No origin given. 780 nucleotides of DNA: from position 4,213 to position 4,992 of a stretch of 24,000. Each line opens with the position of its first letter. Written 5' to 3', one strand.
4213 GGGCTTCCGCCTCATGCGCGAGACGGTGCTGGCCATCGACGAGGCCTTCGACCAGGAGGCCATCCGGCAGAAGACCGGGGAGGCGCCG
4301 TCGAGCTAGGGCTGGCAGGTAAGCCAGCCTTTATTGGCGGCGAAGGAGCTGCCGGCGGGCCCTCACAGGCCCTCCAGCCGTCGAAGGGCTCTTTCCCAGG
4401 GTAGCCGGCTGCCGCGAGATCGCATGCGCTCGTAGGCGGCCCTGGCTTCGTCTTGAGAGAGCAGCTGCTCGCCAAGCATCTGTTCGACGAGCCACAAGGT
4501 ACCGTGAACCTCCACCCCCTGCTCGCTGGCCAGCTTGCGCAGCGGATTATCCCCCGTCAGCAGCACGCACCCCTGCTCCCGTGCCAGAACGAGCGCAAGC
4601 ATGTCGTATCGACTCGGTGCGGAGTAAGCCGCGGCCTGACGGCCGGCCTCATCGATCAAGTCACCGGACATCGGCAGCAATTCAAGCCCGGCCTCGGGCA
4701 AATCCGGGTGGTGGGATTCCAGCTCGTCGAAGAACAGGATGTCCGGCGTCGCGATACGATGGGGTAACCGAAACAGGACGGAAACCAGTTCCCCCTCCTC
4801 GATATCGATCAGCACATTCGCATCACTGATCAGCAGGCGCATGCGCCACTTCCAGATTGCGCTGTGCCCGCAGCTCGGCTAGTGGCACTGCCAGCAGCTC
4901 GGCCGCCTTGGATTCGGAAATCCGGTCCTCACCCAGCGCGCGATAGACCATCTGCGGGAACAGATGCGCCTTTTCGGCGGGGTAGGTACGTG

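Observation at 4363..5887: XRE-HTH/ImmA-IrrE metallopeptidase fusion overlapping a PIN-like nuclease: possible protease-gated toxin-antitoxin or anti-phage module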

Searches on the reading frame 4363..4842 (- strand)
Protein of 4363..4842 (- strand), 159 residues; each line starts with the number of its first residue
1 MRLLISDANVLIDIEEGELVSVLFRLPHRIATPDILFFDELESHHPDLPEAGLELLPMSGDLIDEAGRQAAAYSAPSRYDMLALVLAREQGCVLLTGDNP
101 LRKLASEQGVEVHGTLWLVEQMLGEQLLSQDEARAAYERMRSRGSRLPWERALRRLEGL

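Call 3: search_protein_families(library=pfam, proteins=[window:4363-4842:-], max_evalue=1)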
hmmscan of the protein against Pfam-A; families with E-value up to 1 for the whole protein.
window:4363-4842:- (159 aa): 4 families
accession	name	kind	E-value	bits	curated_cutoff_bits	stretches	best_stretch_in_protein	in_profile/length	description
PF11848.13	DUF3368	-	0.00013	22.2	27.3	1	112-152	1-39/46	Domain of unknown function (DUF3368)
PF01850.27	PIN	-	0.00038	21.5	23.6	1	50-105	64-118/120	PIN domain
PF08745.17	PIN_5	-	0.096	12.5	27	1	77-112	155-190/205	PINc domain ribonuclease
PF20698.3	PIN-TPR-GreABC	-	0.2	12.4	27.8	0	83-106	114-137/138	PIN domain associated with the TPR-GreAB-C-PIN system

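Call 4: search_protein_families(library=padloc, proteins=[window:4363-4842:-], max_evalue=1)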
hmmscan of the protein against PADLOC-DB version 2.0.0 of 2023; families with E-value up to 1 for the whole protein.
window:4363-4842:- (159 aa): 1 family
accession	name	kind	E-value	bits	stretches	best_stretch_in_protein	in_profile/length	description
PDLC05071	PDC-S70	-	0.0039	15.3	1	4-147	3-145/161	-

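Call 5: search_protein_families(library=ncbifam, proteins=[window:4363-4842:-], max_evalue=1)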
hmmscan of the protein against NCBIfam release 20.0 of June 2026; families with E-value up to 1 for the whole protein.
window:4363-4842:- (159 aa): 3 families
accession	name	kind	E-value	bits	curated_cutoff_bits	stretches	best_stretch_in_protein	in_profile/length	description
NF003345.0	PRK04358.1-6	equivalog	0.00096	18.6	260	1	77-123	163-209/219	hypothetical protein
NF003344.0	PRK04358.1-5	equivalog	0.016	14.5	241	1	77-113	141-177/194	hypothetical protein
TIGR03875.1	RNA_lig_partner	hypoth_equivalog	0.13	11.7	95.3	1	77-112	157-192/206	RNA ligase partner protein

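Call 8: find_homologous_proteins(query=window:4363-4842:-)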
Query window:4363-4842:- (159 aa): 126 proteins with E <= 0.001 among 388 candidates; the best 120 are listed.
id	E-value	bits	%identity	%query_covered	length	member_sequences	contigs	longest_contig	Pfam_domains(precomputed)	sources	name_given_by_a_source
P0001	2.1e-94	331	98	100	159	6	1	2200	PF11848.14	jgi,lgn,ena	-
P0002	1.2e-86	306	90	100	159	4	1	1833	PF11848.14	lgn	-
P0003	1.2e-75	270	80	100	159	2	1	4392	PF11848.14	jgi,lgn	jgi:hypothetical protein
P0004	1.7e-74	267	79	100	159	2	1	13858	PF11848.14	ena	-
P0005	4.8e-72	259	78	100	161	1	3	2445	PF11848.14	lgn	-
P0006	2.0e-66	241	73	100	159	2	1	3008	PF11848.14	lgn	-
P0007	2.8e-66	240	74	100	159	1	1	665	PF11848.14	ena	-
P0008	5.0e-65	236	72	98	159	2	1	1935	PF11848.14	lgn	-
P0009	5.9e-49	184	83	69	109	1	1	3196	-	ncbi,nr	ncbi:MAG TPA: DUF3368 domain-containing protein, partial [Gammaproteobacteria bacterium]|nr:DUF3368 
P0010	4.9e-45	171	54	98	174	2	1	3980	PF11848.14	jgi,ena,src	-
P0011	2.3e-44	169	54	99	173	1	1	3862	PF11848.14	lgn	-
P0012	4.6e-44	168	50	100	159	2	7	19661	PF11848.14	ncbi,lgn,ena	-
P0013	8.8e-44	167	56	94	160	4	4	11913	PF11848.14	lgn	-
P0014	8.8e-44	167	50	100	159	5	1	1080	PF11848.14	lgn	-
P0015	3.4e-43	165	52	97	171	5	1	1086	PF01850.28,PF11848.14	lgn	-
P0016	5.4e-43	165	52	99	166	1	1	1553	PF01850.28,PF11848.14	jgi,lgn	jgi:predicted nucleic acid-binding protein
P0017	1.8e-42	163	52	98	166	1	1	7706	PF11848.14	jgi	-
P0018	2.4e-42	162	53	100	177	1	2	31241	PF11848.14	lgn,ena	-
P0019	5.1e-42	161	50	100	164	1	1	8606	PF11848.14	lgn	-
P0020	8.6e-42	161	52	99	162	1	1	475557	PF11848.14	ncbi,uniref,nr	ncbi:DUF3368 domain-containing protein [Pseudomonas taiwanensis]|uniref:PIN domain-containing protei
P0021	9.0e-42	161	52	99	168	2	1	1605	PF01850.28,PF11848.14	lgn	-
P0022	1.6e-41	160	49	100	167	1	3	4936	PF01850.28,PF11848.14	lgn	-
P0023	1.8e-41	160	51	99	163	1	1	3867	PF01850.28,PF11848.14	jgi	jgi:hypothetical protein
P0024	2.7e-41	159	48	100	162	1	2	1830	PF11848.14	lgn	-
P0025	3.4e-41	159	51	100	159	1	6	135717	PF11848.14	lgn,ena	-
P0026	6.4e-41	158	50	100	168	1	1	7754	PF01850.28,PF11848.14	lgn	-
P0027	9.0e-41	157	52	98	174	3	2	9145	PF11848.14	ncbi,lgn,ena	-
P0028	1.1e-40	157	50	99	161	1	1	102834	PF01850.28,PF11848.14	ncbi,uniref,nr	ncbi:PIN domain-containing protein [Pseudomonas guariconensis]|uniref:PIN domain-containing protein 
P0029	1.3e-40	157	52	98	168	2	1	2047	PF01850.28,PF11848.14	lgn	-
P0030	1.6e-40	156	50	100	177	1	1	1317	PF01850.28,PF11848.14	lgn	-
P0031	2.2e-40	156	51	99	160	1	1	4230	PF01850.28,PF11848.14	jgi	jgi:predicted nucleic acid-binding protein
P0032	2.3e-40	156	48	100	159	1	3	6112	PF01850.28,PF11848.14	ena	-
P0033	3.4e-40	155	52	96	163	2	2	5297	PF01850.28,PF11848.14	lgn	-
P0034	3.8e-40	155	55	94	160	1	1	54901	PF01850.28,PF11848.14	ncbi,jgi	jgi:predicted nucleic acid-binding protein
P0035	4.2e-40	155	50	94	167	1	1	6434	PF01850.28,PF11848.14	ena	-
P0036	7.0e-40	154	50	100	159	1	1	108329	PF11848.14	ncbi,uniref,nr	ncbi:hypothetical protein LH51_10180 [Nitrincola sp. A-D6]|uniref:PIN domain-containing protein n=1 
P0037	7.2e-40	154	56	95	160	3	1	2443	PF11848.14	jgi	-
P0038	1.3e-39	153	49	98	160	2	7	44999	PF11848.14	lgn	-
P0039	1.7e-39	153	51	100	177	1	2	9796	PF01850.28,PF11848.14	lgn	-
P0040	1.9e-39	153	51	97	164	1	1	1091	PF11848.14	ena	-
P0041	2.2e-39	153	52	100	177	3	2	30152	PF11848.14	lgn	-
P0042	2.2e-39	153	49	99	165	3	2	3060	PF11848.14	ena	-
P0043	2.7e-39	152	48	99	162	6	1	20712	PF11848.14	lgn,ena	-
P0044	3.3e-39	152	51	100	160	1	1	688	PF11848.14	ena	-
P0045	9.6e-39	151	49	100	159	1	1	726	PF11848.14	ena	-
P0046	1.0e-38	151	51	98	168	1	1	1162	PF11848.14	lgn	-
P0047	1.0e-38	151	49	100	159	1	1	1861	PF11848.14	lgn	-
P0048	1.1e-38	151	51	100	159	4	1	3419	PF01850.28,PF11848.14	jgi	-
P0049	1.1e-38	151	51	93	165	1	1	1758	PF11848.14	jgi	jgi:predicted nucleic acid-binding protein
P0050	1.3e-38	150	50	93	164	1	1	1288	PF11848.14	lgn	-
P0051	1.5e-38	150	50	100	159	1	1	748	PF11848.14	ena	-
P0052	1.7e-38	150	50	97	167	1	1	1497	PF11848.14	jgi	jgi:predicted nucleic acid-binding protein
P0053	2.5e-38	149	49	98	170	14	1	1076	PF11848.14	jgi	jgi:predicted nucleic acid-binding protein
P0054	2.6e-38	149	52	96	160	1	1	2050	PF11848.14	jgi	jgi:hypothetical protein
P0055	3.8e-38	149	49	99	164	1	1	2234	PF11848.14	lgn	-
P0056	4.4e-38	149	48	99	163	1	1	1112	PF11848.14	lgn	-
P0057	4.4e-38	149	48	99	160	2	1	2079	PF11848.14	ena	-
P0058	4.9e-38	148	48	99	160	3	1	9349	PF11848.14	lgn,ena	-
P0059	5.1e-38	148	49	99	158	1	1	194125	PF11848.14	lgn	-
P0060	5.1e-38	148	49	94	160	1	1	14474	PF11848.14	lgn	-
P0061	8.0e-38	148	50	94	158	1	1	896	PF01850.28,PF11848.14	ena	-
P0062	8.4e-38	148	48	99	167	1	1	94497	PF11848.14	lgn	-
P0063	1.4e-37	147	49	97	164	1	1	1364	PF11848.14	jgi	jgi:predicted nucleic acid-binding protein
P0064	1.6e-37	147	51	97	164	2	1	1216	PF11848.14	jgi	-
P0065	1.6e-37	147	49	96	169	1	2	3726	PF01850.28,PF11848.14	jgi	jgi:predicted nucleic acid-binding protein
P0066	1.7e-37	147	53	96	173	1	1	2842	PF11848.14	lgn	-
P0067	1.8e-37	147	53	94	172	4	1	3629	PF11848.14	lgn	-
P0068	1.9e-37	146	47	100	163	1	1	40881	PF11848.14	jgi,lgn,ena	-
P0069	3.6e-37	146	48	100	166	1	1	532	PF11848.14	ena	-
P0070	4.5e-37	145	50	98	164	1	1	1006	PF01850.28,PF11848.14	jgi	jgi:predicted nucleic acid-binding protein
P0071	5.8e-37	145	48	100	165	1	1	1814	PF11848.14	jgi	jgi:predicted nucleic acid-binding protein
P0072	8.1e-37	144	49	98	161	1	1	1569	PF11848.14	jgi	jgi:predicted nucleic acid-binding protein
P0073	8.4e-37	144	47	99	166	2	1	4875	PF11848.14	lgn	-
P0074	1.1e-36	144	49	98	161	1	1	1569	PF11848.14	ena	-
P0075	1.1e-36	144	48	99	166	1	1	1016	PF11848.14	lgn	-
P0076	1.7e-36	143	51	94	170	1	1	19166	PF01850.28,PF11848.14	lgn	-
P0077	1.7e-36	143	49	100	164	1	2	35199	PF01850.28,PF11848.14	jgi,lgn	jgi:hypothetical protein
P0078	1.8e-36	143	47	96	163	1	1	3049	PF11848.14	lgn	-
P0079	1.8e-36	143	53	97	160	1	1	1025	PF11848.14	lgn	-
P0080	2.0e-36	143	49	94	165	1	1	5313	PF11848.14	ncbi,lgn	-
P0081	2.7e-36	143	46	99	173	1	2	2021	PF11848.14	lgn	-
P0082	3.3e-36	142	48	97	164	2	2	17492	PF11848.14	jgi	-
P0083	3.4e-36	142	47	99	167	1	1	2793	PF11848.14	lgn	-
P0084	4.1e-36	142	50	97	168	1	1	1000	PF11848.14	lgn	-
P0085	4.2e-36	142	48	99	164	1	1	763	PF11848.14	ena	-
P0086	1.1e-35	141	49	96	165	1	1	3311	PF11848.14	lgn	-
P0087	1.2e-35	141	47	97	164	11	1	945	PF11848.14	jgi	-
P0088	1.4e-35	140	47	94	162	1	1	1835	PF11848.14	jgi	jgi:predicted nucleic acid-binding protein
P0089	1.5e-35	140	49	98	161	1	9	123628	PF01850.28,PF11848.14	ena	-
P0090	1.6e-35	140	50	92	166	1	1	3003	PF11848.14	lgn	-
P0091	2.5e-35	140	48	94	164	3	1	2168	PF11848.14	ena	-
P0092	2.6e-35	140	48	93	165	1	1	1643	PF11848.14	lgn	-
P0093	2.9e-35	139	51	99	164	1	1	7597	PF01850.28,PF11848.14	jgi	jgi:rRNA-processing protein FCF1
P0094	3.1e-35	139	46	100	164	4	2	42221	PF11848.14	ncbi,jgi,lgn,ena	ncbi:MAG: PIN domain-containing protein [Desulfoplanes sp.]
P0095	3.9e-35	139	47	94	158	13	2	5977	PF01850.28,PF11848.14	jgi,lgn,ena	jgi:predicted nucleic acid-binding protein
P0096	5.7e-35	138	47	99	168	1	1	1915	PF11848.14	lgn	-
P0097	1.2e-34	137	45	96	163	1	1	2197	PF11848.14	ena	-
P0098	1.4e-34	137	47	94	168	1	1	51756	PF01850.28,PF11848.14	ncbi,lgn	-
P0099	1.5e-34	137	47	94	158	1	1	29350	PF01850.28,PF11848.14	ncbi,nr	ncbi:MAG TPA: PIN domain-containing protein [Rhabdochlamydiaceae bacterium]|nr:PIN domain-containing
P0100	1.5e-34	137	47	97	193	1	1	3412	PF11848.14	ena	-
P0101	1.6e-34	137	47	98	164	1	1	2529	PF01850.28,PF11848.14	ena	-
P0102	1.6e-34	137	47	98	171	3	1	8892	PF11848.14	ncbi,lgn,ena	-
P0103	2.2e-34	137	44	99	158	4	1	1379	PF01850.28,PF11848.14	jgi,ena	-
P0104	2.8e-34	136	47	94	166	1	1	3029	PF11848.14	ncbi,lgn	ncbi:MAG: PIN domain-containing protein [Chlamydiota bacterium]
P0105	5.0e-34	135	46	94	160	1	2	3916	PF01850.28,PF11848.14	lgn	-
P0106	9.8e-34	134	47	97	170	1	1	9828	PF11848.14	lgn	-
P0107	1.0e-33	134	44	99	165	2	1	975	PF11848.14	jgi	-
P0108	1.2e-33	134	52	92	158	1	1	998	PF11848.14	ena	-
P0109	1.6e-33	134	48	99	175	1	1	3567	PF11848.14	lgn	-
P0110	1.3e-32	131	48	94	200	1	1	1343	PF01850.28,PF11848.14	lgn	-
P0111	2.1e-32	130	47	95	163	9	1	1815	PF01850.28,PF11848.14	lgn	-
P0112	2.2e-32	130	46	94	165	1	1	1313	PF01850.28,PF11848.14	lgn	-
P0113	4.3e-32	129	45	97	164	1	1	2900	PF11848.14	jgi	jgi:predicted nucleic acid-binding protein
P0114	1.3e-31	128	47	98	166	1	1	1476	PF01850.28,PF11848.14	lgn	-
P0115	1.3e-31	128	44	92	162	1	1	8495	PF01850.28,PF11848.14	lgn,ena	-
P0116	1.4e-31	127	44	99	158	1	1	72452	PF11848.14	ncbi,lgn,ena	-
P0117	1.8e-31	127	48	94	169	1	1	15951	PF11848.14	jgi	jgi:predicted nucleic acid-binding protein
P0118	3.5e-30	123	45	94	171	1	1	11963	PF11848.14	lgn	-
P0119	2.8e-29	120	41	98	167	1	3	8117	PF11848.14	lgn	-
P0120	6.9e-29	119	50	81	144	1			PF11848.14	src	-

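Call 10: find_related_loci(query=A1, collection=genome_contigs, flank=4000)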
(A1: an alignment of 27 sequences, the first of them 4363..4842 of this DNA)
Query A1 (159 aa) in genome_contigs; peptide patterns used: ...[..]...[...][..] (x = any residue, [..] = any of these).
399 stretches matched a pattern; 357 encode a relative of the query (tblastn E <= 1e-3); the best 80 are kept; 80 distinct loci.
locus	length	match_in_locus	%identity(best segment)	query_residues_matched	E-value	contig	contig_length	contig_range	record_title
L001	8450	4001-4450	56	1-150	3e-51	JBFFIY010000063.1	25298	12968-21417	MAG: Enterobacterales bacterium isolate Mix_mud17.2022.03.18 k141_1901679_length_25298_cov_10.0000, whole genome shotgun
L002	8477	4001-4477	50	1-159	4e-48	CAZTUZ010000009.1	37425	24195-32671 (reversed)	MAG TPA_asm: uncultured Thiothrix sp. isolate binchicken_co35_324 genome assembly, contig: NODE_392_length_37425_cov_7.6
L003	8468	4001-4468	50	1-156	7e-48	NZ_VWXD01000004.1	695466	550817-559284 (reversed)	Candidatus Pantoea formicae isolate Acro-805 NODE_4_length_695466_cov_75.643552, whole genome shotgun sequence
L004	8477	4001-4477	49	1-159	5e-48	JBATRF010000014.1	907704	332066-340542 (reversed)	MAG: Thiolinea sp. isolate MFD10500_ilm_asm_bin8 k127_184925, whole genome shotgun sequence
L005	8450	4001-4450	53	1-150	9e-48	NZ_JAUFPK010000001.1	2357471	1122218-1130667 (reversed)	Aquisalimonas lutea strain CECT 8326 platanus_K_17_124_1, whole genome shotgun sequence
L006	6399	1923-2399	48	1-159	9e-48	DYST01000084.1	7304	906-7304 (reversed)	MAG TPA_asm: Thiomicrospira cyclica isolate SulCav_PC08_3_44_41 SulCav_PC08-3_9218_length_7304_cov_22.942061, whole geno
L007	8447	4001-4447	52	1-149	1e-47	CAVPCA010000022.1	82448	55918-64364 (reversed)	MAG: uncultured proteobacterium isolate MFD10064.bin.2.12 genome assembly, contig: contig_116090, whole genome shotgun s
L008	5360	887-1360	49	2-159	1e-47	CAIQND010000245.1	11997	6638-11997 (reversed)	MAG: uncultured Methylococcaceae bacterium isolate LinL3_bin-0689 genome assembly, contig: bin-0689:245/947, whole genom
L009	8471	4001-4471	52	1-157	3e-47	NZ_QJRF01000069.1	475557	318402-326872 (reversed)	Pseudomonas taiwanensis strain xwS3 299, whole genome shotgun sequence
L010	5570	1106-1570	51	2-156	1e-47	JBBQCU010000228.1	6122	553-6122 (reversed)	MAG: Methylococcales bacterium isolate Co_metawrap_1215 Cmw_1215_k141_6967842_length_6122_cov_8.0000, whole genome shotg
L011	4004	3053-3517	51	2-156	1e-47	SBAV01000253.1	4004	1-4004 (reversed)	MAG: Methylobacter tundripaludum isolate Bin_16_1 Ba_contig32916, whole genome shotgun sequence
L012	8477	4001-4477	53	1-159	2e-47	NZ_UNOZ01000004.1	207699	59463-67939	Pseudomonas reidholzensis strain CCOS 865, whole genome shotgun sequence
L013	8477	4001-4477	50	1-159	5e-47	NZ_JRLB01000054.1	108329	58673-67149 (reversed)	Nitrincola sp. A-D6 Contig54, whole genome shotgun sequence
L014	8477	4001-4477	49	1-159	1e-46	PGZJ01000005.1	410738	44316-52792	MAG: Gammaproteobacteria bacterium HGW-Gammaproteobacteria-11 08E140C01_10kDa_scaffold_22, whole genome shotgun sequence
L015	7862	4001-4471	48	1-157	6e-47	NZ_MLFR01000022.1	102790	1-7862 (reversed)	Pantoea rwandensis strain LMG 26275 Contig0022_, whole genome shotgun sequence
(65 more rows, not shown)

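Call 24: predict_structure(alignment_id=A1)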
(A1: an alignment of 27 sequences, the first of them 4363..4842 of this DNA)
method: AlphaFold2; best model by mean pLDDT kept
length: 159 residues; sequences in the alignment: 27
mean_pLDDT: 94.7   pTM: 0.87
mean pLDDT of the five models: 94.7, 94.3, 94.3, 94.1, 93.9
residues with pLDDT >= 90: 148; 70-90: 11; 50-70: 0; < 50: 0
segments of 3 or more residues with pLDDT < 50: none
pLDDT, mean of each block of 10 residues (from residue 1): 92 95 96 94 90 96 96 93 97 95 97 96 97 97 93 90
secondary structure, 60 per line:
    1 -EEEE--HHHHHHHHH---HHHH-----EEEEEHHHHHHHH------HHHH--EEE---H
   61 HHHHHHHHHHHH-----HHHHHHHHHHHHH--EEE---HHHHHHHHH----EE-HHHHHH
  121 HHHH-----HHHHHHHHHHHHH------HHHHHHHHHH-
elements in order: E2-5 H8-16 H20-23 E29-33 H34-41 H48-51 E54-56 H60-72 H78-90 E93-95 H99-107 H115-124 H130-142 H149-158

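Call 27: fold_search(model_id=the predicted structure, library=pdb)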
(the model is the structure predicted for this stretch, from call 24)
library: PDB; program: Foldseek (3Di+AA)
matches with E <= 10: 1389; with E <= 0.001: 12
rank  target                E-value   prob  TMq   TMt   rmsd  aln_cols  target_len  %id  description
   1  1y82_B                1.9e-04  1.00  0.62  0.67   3.3       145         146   14  Conserved hypothetical protein Pfu-367848-001 from Pyrococcus furiosus (released 2005-01-25)
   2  7og5_B                2.1e-04  1.00  0.55  0.56   4.9       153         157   15  RNA-free Ribonuclease P from Halorhodospira halophila (released 2021-07-07)
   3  8ssf_A                2.1e-04  1.00  0.45  0.42   8.0       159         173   15  Minimal protein-only/RNA-free Ribonuclease P from Hydrogenobacter thermophilus (released 2023-10-18)
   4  1y82_A                2.7e-04  1.00  0.62  0.67   3.2       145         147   13  Conserved hypothetical protein Pfu-367848-001 from Pyrococcus furiosus (released 2005-01-25)
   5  2mdt_MODEL_1_A        3.4e-04  1.00  0.52  0.68   4.4       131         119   17  a PilT N-terminus domain protein SSO1118 from hyperthemophilic archaeon Sulfolobus solfataricus P2 (released 2013-11-20)
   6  7og5_A                4.0e-04  1.00  0.57  0.58   5.1       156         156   15  RNA-free Ribonuclease P from Halorhodospira halophila (released 2021-07-07)
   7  5h4g_A                5.0e-04  1.00  0.59  0.63   4.0       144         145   11  Structure of PIN-domain protein (VapC4 toxin) from Pyrococcus horikoshii determined at 1.77 A resolution (released 2016-11-23)
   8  5h4h_B                5.7e-04  1.00  0.56  0.61   3.9       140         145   11  Structure of PIN-domain protein (VapC4 toxin) from Pyrococcus horikoshii determined at 2.2 A resolution (released 2016-11-23)
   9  1v96_B                6.0e-04  1.00  0.57  0.62   4.2       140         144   11  Crystal structure of hypothetical protein of unknown function from pyrococcus horikoshii OT3 (released 2005-02-01)
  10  1y82_D                6.4e-04  1.00  0.60  0.68   3.0       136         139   12  Conserved hypothetical protein Pfu-367848-001 from Pyrococcus furiosus (released 2005-01-25)
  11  1ye5_A                7.1e-04  1.00  0.57  0.63   4.5       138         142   12  Crystal structure of hypothetical protein of unknown function from pyrococcus horikoshii OT3 (released 2005-05-17)
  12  1v96_A                7.6e-04  1.00  0.62  0.66   3.3       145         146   12  Crystal structure of hypothetical protein of unknown function from pyrococcus horikoshii OT3 (released 2005-02-01)
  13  8kda_E                1.1e-03  1.00  0.55  0.47   9.8       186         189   12  Cryo-EM structure of Hydrogenobacter thermophilus minimal protein-only RNase P (HARP) in complex with pre-tRNAs (released 2024-08-14)
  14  8ssg_F                1.1e-03  1.00  0.48  0.46   7.3       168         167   14  Minimal protein-only/RNA-free Ribonuclease P from Hydrogenobacter thermophilus (released 2023-10-18)
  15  1v8o_B                1.2e-03  1.00  0.52  0.60   4.4       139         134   14  Crystal Structure of PAE2754 from Pyrobaculum aerophilum (released 2004-02-10)
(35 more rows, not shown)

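Call 32: find_encoding_contigs(protein=window:4363-4842:-, flank=8000, max_places=5)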
Protein window:4363-4842:- (159 aa): no gene with exactly this product is on record in the collection.
